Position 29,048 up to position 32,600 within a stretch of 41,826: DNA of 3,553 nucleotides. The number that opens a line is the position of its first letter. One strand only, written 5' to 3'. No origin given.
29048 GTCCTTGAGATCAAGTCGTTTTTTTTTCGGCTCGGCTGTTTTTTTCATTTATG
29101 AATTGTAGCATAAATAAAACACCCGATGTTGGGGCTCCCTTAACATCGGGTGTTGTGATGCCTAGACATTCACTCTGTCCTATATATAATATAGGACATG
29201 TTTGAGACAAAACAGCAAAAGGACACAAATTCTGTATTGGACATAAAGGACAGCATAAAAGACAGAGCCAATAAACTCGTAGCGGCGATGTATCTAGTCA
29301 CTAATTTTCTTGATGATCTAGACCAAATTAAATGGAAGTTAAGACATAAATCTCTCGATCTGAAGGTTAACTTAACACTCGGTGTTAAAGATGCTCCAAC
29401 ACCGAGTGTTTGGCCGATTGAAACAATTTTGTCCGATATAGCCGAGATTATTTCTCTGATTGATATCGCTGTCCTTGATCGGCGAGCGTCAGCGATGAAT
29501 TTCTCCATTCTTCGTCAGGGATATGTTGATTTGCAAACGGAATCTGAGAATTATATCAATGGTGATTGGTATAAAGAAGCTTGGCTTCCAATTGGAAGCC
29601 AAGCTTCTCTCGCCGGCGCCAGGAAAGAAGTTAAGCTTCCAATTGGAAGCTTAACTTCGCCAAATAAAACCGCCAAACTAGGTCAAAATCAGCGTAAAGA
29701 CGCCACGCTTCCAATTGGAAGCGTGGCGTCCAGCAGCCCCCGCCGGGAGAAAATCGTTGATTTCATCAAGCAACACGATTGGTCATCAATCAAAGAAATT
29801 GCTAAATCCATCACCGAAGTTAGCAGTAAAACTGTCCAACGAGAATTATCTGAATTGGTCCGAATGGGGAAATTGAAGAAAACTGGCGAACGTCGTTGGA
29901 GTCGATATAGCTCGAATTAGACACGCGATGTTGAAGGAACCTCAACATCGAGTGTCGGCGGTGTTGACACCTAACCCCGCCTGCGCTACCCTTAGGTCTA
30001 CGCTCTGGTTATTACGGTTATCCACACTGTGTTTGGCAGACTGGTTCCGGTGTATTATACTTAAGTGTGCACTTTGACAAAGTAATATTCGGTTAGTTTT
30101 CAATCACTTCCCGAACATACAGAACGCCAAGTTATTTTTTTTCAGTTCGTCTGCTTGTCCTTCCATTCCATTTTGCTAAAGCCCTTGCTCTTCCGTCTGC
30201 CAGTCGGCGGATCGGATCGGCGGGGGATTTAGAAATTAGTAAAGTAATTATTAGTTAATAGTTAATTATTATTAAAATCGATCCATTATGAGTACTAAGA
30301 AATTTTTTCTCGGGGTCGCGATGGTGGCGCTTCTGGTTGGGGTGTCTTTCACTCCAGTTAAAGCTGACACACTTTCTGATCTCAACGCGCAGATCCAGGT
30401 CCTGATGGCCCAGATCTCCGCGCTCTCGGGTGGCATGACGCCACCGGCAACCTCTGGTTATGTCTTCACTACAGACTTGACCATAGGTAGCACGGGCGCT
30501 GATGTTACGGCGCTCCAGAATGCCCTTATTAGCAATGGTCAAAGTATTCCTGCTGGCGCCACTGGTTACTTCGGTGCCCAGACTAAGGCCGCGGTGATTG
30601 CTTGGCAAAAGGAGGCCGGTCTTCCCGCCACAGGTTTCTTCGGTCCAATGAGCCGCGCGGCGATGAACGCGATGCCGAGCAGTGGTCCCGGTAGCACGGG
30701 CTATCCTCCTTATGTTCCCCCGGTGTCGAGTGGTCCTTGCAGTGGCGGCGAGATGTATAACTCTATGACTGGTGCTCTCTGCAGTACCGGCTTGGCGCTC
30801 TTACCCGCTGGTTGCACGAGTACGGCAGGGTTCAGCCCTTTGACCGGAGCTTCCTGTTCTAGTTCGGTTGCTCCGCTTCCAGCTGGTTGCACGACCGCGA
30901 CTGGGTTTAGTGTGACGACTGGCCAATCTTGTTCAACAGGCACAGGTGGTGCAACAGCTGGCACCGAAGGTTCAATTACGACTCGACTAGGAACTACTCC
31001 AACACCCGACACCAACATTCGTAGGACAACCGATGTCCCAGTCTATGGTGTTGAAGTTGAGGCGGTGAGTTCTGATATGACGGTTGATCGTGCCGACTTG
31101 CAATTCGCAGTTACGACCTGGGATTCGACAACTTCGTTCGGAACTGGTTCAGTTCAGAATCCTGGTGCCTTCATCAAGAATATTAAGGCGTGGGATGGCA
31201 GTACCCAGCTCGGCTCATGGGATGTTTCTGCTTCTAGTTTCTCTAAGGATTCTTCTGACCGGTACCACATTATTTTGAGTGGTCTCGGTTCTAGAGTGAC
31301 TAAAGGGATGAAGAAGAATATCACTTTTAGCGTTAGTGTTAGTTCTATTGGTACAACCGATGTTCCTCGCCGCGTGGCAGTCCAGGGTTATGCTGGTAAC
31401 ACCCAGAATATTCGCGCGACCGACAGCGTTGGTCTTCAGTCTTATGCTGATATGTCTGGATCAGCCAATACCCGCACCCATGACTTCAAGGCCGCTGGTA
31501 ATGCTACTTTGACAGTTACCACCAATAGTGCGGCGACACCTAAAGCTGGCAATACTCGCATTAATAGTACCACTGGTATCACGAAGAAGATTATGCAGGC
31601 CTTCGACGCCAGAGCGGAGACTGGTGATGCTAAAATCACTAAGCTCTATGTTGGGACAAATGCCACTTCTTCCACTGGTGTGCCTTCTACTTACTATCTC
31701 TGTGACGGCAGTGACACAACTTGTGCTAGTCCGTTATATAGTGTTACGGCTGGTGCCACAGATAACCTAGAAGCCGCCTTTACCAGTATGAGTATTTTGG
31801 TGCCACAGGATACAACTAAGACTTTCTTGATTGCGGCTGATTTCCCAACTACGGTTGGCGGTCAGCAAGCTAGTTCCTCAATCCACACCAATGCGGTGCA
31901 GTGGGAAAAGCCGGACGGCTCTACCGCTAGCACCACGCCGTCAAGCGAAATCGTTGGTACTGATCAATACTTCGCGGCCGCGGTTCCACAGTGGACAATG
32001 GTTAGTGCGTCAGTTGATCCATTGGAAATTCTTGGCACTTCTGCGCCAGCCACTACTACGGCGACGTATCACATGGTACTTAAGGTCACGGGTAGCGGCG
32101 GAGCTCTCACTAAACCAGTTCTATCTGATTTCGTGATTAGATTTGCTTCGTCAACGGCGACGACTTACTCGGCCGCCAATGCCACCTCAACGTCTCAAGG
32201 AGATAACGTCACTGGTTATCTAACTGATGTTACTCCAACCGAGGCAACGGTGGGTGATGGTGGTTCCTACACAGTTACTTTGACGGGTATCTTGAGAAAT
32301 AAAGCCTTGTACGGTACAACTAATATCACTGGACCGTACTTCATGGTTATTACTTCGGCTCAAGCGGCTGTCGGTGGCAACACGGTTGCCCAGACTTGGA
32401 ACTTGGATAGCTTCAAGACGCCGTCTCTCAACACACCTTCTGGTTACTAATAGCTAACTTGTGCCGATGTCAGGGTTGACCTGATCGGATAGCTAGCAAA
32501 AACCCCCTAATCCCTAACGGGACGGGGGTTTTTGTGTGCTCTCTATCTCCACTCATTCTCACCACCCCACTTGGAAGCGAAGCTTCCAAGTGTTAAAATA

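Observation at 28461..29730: Perfect 32-38 bp palindromes inserted in frame into two divergent genes, always encoding LPIGS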

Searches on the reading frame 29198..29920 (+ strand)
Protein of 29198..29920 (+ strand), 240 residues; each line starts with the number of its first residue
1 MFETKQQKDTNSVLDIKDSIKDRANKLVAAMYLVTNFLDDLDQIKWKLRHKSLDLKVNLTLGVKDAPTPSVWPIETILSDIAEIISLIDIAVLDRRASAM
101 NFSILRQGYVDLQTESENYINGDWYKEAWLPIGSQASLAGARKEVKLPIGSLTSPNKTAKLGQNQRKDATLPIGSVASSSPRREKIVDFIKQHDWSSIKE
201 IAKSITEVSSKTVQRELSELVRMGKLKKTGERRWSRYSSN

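Call 6: search_protein_families(library=pfam, proteins=[window:29198-29920:+], max_evalue=0.01)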
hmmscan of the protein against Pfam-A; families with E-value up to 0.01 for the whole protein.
window:29198-29920:+ (240 aa): 3 families
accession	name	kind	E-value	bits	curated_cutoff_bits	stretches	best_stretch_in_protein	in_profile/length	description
PF08220.18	HTH_DeoR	-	4e-05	23.7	21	1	182-229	1-47/57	DeoR-like helix-turn-helix domain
PF25212.1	HVO_A0114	-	0.0019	18.4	27.6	1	180-233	21-73/84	HVO_A0114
PF09696.15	Ctf8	-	0.0088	16.8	22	0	111-192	49-122/133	Ctf8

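Call 12: find_homologous_proteins(query=window:29198-29917:+)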
Query window:29198-29917:+ (240 aa): 165 proteins with E <= 0.001 among 1648 candidates; the best 120 are listed.
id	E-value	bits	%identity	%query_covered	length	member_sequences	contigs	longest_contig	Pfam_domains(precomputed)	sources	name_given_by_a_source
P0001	6.1e-150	515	100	100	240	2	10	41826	-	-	-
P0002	5.3e-98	345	86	81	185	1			-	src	-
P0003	6.4e-82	292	63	100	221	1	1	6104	-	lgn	-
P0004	8.5e-78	279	60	100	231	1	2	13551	-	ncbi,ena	-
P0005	2.2e-77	278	63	92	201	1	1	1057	-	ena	-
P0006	1.8e-74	268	61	100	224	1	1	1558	-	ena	-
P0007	1.6e-70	255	57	100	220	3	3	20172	-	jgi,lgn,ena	-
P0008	2.0e-69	252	60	89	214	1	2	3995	-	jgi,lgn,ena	-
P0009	3.7e-69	251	58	99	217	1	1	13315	PF08220.19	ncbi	ncbi:MAG: DeoR family transcriptional regulator [Candidatus Vogelbacteria bacterium]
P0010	1.3e-63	233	53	99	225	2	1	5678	-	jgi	-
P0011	2.5e-63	232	58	88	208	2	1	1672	-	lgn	-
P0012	1.5e-62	229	55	99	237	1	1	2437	-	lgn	-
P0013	3.3e-62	228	57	99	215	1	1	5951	-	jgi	jgi:hypothetical protein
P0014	3.1e-61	225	56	94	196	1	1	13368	-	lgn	-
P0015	4.3e-61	224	57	100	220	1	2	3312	-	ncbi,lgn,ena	-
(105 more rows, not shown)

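Call 15: find_encoding_contigs(protein=P0004, flank=6000, max_places=2)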
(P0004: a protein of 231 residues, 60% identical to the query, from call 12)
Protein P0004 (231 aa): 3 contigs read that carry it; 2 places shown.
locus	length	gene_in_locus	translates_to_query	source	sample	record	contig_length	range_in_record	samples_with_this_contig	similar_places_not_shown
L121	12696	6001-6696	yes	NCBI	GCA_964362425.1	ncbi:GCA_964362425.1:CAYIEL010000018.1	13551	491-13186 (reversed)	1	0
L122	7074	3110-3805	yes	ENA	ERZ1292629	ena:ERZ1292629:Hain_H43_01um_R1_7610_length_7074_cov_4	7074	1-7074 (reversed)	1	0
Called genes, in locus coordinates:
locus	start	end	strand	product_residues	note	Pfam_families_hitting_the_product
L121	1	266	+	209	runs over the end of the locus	?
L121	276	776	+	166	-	PF00436:SSB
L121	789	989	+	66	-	PF01084:Ribosomal_S18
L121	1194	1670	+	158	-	-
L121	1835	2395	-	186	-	PF08207:EFP_N, PF00900:Ribosomal_S4e (faint), PF01132:EFP (weak), PF09285:Elong-fact-P_C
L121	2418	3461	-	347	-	PF00154:RecA_N, PF08423:Rad51, PF06745:ATPase (weak), PF21096:RecA_C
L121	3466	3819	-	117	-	PF09136:Glucodextran_B (weak)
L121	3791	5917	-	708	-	PF13491:FtsK_4TM (weak), PF17854:FtsK_alpha, PF01580:FtsK_SpoIIIE, PF09397:FtsK_gamma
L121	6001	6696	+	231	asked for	-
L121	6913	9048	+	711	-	PF01471:PG_binding_1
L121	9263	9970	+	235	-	PF01797:Y1_Tnp (weak)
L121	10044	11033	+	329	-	-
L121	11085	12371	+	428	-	PF00801:PKD, PF18911:PKD_4, PF00932:LTD (weak)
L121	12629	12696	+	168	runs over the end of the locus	PF00466:Ribosomal_L10, PF27436:RL10_C (weak)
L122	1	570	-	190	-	?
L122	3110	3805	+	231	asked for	-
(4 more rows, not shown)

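Call 16: find_encoding_contigs(protein=P0003, flank=6000, max_places=2)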
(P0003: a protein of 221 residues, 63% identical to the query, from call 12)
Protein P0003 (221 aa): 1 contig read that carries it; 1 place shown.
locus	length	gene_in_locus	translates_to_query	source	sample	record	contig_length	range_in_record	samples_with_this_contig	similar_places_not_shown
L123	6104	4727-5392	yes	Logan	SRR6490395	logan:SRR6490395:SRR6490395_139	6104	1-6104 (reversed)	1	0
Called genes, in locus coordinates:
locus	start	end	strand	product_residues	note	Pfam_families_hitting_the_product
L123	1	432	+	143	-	?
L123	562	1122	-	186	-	PF08207:EFP_N, PF09285:Elong-fact-P_C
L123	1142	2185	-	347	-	PF00154:RecA_N, PF08423:Rad51, PF06745:ATPase (weak), PF01637:ATPase_2 (faint), PF21096:RecA_C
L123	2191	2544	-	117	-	PF09136:Glucodextran_B (weak)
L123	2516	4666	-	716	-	PF13491:FtsK_4TM (weak), PF17854:FtsK_alpha, PF01580:FtsK_SpoIIIE, PF09397:FtsK_gamma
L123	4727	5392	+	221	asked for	-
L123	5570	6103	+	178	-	?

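Call 17: find_encoding_contigs(protein=P0013, flank=6000, max_places=2)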
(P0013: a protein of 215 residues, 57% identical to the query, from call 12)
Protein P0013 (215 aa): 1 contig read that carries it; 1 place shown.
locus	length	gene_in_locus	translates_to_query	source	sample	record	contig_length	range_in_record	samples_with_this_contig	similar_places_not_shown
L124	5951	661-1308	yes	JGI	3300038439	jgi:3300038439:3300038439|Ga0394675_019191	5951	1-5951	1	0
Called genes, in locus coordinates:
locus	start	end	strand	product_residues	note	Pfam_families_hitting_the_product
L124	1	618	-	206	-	?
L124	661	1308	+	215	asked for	-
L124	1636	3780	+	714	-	-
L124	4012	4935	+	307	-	PF01471:PG_binding_1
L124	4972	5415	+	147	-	-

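Call 18: find_encoding_contigs(protein=P0010, flank=6000, max_places=2)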
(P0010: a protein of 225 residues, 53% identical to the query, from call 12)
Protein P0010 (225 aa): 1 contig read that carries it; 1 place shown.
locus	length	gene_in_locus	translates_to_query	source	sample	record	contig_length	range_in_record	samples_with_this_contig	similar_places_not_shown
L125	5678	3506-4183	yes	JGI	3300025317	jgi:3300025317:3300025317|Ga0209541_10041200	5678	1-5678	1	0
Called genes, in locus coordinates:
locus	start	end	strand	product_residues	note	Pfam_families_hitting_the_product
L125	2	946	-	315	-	?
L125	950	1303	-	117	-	PF09136:Glucodextran_B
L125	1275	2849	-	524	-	PF17854:FtsK_alpha, PF01580:FtsK_SpoIIIE, PF09397:FtsK_gamma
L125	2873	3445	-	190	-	PF13491:FtsK_4TM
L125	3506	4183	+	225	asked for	-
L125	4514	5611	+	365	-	PF01471:PG_binding_1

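Call 27: search_protein_families(library=ncbifam, proteins=[L121:9263-9970:+, window:29198-29920:+], max_evalue=0.01)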
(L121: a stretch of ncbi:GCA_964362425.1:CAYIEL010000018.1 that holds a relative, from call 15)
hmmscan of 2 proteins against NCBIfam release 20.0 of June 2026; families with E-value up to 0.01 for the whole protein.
L121:9263-9970:+ (235 aa): 1 family
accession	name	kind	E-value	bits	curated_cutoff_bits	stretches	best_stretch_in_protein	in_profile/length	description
NF047646.1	REP_Tyr_transpos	equivalog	2.2e-09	37.4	80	1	75-154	46-133/146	REP-associated tyrosine transposase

window:29198-29920:+ (240 aa): 3 families
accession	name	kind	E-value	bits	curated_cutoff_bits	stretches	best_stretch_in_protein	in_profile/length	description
NF041397.1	TranRegGlpR_Halo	equivalog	5.2e-05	23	300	1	181-228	5-51/253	HTH-type transcriptional regulator GlpR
NF007720.0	PRK10411.1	equivalog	0.002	17.5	259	1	182-229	5-51/243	L-fucose operon activator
NF053609.1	Sul12a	equivalog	0.0029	17.8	150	0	180-227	4-50/103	Sul12a family chromatin-organizing protein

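Call 34: find_encoding_contigs(protein=P0007, flank=9000, max_places=1)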
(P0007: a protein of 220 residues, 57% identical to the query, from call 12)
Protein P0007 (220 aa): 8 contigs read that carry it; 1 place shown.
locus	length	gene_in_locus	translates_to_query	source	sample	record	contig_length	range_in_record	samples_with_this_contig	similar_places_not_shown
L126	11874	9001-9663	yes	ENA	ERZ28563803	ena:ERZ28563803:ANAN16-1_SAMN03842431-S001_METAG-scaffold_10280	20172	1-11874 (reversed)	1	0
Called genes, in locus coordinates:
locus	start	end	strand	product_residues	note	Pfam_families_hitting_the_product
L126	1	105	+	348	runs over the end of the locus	PF01594:AI-2E_transport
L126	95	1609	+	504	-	PF00133:tRNA-synt_1, PF01406:tRNA-synt_1e (faint), PF09334:tRNA-synt_1g, PF00133:tRNA-synt_1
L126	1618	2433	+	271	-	PF01026:TatD_DNase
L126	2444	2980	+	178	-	PF01250:Ribosomal_S6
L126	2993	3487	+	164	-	PF00436:SSB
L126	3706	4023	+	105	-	-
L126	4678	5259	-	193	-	PF08207:EFP_N, PF09285:Elong-fact-P_C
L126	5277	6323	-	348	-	PF00154:RecA_N, PF08423:Rad51, PF06745:ATPase (weak), PF13481:AAA_25 (faint), PF21096:RecA_C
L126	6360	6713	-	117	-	PF09136:Glucodextran_B (weak)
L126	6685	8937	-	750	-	PF17854:FtsK_alpha, PF01580:FtsK_SpoIIIE, PF09397:FtsK_gamma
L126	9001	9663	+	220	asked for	-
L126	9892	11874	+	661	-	?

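Call 35: find_encoding_contigs(protein=P0009, flank=9000, max_places=1)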
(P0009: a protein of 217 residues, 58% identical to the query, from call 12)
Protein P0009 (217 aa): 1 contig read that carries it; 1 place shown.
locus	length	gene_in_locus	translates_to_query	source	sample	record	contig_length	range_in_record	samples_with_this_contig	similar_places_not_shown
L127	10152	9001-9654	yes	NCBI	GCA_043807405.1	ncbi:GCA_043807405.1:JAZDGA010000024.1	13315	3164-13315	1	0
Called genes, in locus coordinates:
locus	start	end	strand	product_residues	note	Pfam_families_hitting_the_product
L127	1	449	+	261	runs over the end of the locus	-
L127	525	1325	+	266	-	PF01026:TatD_DNase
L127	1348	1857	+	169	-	PF01250:Ribosomal_S6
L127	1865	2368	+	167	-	PF00436:SSB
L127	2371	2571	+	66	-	PF01084:Ribosomal_S18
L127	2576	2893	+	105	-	-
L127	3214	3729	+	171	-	-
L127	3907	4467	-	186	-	PF08207:EFP_N, PF09285:Elong-fact-P_C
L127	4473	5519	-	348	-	PF00154:RecA_N, PF08423:Rad51, PF06745:ATPase (weak), PF01637:ATPase_2 (faint), PF21096:RecA_C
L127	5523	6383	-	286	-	PF01909:NTP_transf_2, PF18765:Polbeta, PF01934:HepT-like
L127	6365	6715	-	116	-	-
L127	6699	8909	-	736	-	PF13491:FtsK_4TM (weak), PF17854:FtsK_alpha, PF01580:FtsK_SpoIIIE, PF09397:FtsK_gamma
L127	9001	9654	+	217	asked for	PF08220:HTH_DeoR (weak)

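Call 36: find_encoding_contigs(protein=P0014, flank=9000, max_places=1)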
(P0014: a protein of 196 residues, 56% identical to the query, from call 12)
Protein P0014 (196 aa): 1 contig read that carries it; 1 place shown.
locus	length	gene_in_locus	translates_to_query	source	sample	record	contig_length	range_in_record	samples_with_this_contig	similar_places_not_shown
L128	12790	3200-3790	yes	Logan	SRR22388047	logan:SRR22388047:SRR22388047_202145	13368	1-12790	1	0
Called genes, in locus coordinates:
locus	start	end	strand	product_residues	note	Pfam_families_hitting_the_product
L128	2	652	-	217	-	?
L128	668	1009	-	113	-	PF09136:Glucodextran_B (weak)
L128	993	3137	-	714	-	PF13491:FtsK_4TM (weak), PF17854:FtsK_alpha, PF01580:FtsK_SpoIIIE, PF09397:FtsK_gamma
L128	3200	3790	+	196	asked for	-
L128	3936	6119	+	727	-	-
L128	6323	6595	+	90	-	PF15919:HicB_lk_antitox (weak)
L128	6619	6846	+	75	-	PF07927:HicA_toxin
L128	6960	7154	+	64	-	-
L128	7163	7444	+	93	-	PF05016:ParE_toxin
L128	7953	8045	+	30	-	-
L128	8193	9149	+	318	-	-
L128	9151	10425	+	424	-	PF00801:PKD, PF18911:PKD_4, PF00932:LTD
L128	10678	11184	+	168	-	PF00466:Ribosomal_L10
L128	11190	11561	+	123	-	PF16320:Ribosomal_L12_N, PF00542:Ribosomal_L12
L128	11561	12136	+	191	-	-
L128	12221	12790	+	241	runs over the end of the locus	PF05552:MS_channel_1st_1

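Call 65: find_encoding_contigs(protein=P0001, flank=4500, max_places=10)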
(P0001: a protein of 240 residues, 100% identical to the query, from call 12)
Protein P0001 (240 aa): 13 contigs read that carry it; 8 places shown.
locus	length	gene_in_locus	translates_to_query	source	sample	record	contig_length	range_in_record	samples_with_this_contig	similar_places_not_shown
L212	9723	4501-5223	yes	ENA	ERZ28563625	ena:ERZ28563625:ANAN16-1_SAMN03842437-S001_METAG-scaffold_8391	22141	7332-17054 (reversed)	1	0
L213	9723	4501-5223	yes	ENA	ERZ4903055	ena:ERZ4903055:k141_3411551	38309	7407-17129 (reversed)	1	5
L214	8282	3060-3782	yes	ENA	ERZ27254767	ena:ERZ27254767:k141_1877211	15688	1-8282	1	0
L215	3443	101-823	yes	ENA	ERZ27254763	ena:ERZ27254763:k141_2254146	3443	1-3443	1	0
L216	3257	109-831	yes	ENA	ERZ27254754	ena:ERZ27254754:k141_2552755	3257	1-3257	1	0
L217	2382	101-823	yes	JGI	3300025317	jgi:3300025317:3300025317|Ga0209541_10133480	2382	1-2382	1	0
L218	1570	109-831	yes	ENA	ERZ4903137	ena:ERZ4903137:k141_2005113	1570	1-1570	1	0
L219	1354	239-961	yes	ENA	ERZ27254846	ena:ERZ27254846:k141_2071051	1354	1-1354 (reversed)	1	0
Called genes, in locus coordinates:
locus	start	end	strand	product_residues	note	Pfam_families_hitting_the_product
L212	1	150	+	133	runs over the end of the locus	PF02452:PemK_toxin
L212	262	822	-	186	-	PF08207:EFP_N, PF01132:EFP (faint), PF09285:Elong-fact-P_C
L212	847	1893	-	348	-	PF00154:RecA_N, PF08423:Rad51, PF06745:ATPase (weak), PF13481:AAA_25 (faint), PF21096:RecA_C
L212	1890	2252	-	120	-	PF09136:Glucodextran_B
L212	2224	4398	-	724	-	PF13491:FtsK_4TM (weak), PF17854:FtsK_alpha, PF01580:FtsK_SpoIIIE, PF09397:FtsK_gamma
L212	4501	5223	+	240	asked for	-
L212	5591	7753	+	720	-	PF01471:PG_binding_1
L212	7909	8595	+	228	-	PF01797:Y1_Tnp (weak)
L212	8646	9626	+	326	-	PF00932:LTD (faint)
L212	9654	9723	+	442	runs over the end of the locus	PF18911:PKD_4, PF00801:PKD (weak)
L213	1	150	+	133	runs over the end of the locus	PF02452:PemK_toxin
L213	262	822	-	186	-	PF08207:EFP_N, PF01132:EFP (faint), PF09285:Elong-fact-P_C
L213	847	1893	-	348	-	PF00154:RecA_N, PF08423:Rad51, PF06745:ATPase (weak), PF13481:AAA_25 (faint), PF21096:RecA_C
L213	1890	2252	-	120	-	PF09136:Glucodextran_B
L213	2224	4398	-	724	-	PF13491:FtsK_4TM (weak), PF17854:FtsK_alpha, PF01580:FtsK_SpoIIIE, PF09397:FtsK_gamma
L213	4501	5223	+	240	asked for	-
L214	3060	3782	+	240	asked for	-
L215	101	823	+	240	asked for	-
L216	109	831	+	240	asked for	-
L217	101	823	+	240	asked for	-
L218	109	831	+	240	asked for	-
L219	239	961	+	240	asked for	-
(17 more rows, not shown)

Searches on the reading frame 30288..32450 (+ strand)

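Call 6: search_protein_families(library=pfam, proteins=[window:30288-32450:+], max_evalue=0.01)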
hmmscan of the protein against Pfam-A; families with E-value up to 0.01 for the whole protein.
window:30288-32450:+ (720 aa): 1 family
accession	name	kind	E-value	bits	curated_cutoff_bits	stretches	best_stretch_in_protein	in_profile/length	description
PF01471.23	PG_binding_1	-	1.6e-13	51.1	23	1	69-126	1-57/57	Putative peptidoglycan binding domain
